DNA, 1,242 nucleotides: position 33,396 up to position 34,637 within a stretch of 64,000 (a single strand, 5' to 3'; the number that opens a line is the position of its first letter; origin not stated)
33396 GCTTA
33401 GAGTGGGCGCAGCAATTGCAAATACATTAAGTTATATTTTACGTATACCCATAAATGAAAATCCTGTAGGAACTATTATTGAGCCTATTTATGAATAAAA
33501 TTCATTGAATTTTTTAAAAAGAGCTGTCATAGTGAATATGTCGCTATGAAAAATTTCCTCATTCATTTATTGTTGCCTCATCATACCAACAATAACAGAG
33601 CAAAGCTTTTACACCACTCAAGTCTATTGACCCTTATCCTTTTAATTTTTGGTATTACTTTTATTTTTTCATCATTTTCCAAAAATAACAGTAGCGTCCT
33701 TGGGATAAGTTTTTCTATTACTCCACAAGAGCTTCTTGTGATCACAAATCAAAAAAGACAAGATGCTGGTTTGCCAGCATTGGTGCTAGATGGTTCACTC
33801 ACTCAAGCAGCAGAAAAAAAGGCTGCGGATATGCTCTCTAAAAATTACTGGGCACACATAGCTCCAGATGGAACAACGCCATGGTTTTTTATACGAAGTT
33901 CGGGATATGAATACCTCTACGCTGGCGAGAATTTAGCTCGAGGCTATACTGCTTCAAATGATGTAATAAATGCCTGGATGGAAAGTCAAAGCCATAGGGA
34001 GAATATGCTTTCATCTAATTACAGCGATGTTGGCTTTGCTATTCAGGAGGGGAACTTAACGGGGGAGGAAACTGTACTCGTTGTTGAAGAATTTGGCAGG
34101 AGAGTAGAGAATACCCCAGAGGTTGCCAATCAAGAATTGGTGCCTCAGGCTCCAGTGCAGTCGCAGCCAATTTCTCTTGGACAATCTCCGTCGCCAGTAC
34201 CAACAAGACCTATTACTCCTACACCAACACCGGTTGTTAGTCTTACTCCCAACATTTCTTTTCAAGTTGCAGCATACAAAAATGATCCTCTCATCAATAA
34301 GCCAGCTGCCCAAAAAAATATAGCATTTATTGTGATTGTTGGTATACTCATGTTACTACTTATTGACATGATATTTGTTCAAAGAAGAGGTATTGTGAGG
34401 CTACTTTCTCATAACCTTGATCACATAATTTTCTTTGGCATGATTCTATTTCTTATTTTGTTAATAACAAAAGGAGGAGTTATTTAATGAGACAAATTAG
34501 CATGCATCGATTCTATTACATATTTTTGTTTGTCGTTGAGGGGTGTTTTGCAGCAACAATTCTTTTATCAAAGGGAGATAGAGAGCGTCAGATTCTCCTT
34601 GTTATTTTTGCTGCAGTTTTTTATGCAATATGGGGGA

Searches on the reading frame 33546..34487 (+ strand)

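Call 3: search_protein_families(library=pfam, proteins=[window:33546-34487:+], max_evalue=1)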
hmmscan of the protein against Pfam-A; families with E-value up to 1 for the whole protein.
window:33546-34487:+ (313 aa): 1 family
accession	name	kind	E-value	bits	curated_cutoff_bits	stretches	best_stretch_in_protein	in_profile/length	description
PF00188.32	CAP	-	1.4e-18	68.3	21.1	1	67-174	4-110/117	Cysteine-rich secretory protein family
